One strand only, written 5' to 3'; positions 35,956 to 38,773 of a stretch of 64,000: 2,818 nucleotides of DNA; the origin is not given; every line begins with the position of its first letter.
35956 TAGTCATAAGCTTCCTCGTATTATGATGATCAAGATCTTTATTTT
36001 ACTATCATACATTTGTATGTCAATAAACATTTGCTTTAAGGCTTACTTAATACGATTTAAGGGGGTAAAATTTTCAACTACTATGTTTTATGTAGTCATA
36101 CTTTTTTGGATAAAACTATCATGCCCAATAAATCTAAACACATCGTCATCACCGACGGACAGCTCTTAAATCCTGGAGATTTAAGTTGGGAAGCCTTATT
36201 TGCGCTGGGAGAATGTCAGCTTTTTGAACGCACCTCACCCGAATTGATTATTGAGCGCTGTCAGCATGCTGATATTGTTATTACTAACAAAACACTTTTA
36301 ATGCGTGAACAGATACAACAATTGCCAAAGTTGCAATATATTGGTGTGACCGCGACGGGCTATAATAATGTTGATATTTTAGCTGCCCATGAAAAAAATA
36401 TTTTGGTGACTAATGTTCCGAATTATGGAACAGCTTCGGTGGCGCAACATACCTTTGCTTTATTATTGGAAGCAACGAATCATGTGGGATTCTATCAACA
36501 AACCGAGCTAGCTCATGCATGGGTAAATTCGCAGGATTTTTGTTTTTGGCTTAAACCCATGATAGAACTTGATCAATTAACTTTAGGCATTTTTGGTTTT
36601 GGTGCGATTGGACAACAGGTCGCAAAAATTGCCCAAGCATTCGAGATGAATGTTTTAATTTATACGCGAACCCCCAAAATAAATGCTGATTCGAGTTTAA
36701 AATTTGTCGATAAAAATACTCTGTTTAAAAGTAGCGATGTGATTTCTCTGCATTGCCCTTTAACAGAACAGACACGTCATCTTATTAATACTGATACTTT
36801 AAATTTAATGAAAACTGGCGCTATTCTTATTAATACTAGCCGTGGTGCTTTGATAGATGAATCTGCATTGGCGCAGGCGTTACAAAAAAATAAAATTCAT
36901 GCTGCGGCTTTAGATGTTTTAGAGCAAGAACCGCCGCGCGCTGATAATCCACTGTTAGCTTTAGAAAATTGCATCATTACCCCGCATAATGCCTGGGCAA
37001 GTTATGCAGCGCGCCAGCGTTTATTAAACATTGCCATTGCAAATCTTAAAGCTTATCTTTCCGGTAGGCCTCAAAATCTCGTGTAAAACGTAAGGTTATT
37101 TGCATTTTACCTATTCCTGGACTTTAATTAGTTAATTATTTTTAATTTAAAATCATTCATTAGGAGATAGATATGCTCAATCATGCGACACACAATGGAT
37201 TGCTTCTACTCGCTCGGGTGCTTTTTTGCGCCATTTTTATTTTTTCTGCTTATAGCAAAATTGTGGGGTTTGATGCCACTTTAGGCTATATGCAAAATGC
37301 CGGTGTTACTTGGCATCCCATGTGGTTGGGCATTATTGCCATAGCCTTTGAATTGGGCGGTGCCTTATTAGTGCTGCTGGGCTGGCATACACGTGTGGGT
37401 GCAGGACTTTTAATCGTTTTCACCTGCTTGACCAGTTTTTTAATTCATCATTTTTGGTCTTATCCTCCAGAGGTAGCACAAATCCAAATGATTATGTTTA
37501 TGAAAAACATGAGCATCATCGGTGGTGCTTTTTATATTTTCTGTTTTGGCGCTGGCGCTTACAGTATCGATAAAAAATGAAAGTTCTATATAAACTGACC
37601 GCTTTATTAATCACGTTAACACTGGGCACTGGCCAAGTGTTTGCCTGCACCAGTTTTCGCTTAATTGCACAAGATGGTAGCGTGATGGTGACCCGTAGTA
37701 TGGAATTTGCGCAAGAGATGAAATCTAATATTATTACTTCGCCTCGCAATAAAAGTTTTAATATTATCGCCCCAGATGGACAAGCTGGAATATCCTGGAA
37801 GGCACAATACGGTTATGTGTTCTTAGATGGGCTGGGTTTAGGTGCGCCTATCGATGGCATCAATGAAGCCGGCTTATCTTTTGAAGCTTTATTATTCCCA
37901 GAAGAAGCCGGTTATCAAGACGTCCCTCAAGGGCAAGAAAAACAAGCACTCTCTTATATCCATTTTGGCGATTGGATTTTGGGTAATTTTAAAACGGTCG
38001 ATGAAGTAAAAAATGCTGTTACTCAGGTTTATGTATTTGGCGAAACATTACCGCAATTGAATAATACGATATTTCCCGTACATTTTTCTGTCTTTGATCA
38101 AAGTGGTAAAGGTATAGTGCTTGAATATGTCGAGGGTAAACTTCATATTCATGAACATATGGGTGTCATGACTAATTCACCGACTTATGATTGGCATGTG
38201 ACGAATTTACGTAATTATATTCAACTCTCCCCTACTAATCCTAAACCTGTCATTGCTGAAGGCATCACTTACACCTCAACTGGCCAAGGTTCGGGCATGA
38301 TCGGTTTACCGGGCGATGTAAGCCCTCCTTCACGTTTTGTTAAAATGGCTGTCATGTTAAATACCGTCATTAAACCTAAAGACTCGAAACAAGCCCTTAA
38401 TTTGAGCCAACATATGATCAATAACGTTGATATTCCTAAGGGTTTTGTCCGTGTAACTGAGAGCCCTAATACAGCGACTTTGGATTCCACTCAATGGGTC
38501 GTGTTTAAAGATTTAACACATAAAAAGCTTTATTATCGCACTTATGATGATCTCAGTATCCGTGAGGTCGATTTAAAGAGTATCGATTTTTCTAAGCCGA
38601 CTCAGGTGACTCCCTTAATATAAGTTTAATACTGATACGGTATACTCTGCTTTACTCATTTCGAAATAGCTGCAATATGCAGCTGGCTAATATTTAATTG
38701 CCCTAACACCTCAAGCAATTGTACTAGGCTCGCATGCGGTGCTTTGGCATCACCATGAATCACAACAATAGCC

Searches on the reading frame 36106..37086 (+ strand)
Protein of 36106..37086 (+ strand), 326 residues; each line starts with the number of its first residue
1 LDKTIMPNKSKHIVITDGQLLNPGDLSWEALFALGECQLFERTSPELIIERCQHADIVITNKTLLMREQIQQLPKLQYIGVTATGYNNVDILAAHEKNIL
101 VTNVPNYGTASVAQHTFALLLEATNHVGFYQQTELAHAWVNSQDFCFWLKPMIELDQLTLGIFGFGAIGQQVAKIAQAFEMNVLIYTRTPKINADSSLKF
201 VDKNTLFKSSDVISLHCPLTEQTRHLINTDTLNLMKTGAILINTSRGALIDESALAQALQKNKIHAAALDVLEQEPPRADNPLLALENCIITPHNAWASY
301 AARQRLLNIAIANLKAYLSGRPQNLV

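Call 23: search_protein_families(library=pfam, max_evalue=0.00001, proteins=[window:36106-37086:+])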
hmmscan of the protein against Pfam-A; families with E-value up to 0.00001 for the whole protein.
window:36106-37086:+ (326 aa): 2 families
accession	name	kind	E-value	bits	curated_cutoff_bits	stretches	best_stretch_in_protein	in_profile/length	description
PF02826.25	2-Hacid_dh_C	-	2.3e-59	200.2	25.1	1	117-296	1-178/178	D-isomer specific 2-hydroxyacid dehydrogenase, NAD binding domain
PF00389.36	2-Hacid_dh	-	3.4e-24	85.5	24.6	1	37-325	22-132/134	D-isomer specific 2-hydroxyacid dehydrogenase, catalytic domain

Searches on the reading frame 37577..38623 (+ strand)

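Call 23: search_protein_families(library=pfam, max_evalue=0.00001, proteins=[window:37577-38623:+])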
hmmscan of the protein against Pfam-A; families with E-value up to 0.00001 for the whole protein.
window:37577-38623:+ (348 aa): 1 family
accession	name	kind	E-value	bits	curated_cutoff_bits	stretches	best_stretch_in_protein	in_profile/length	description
PF02275.23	CBAH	-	1.9e-64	218.7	20.4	1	24-338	1-308/316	Linear amide C-N hydrolases, choloylglycine hydrolase family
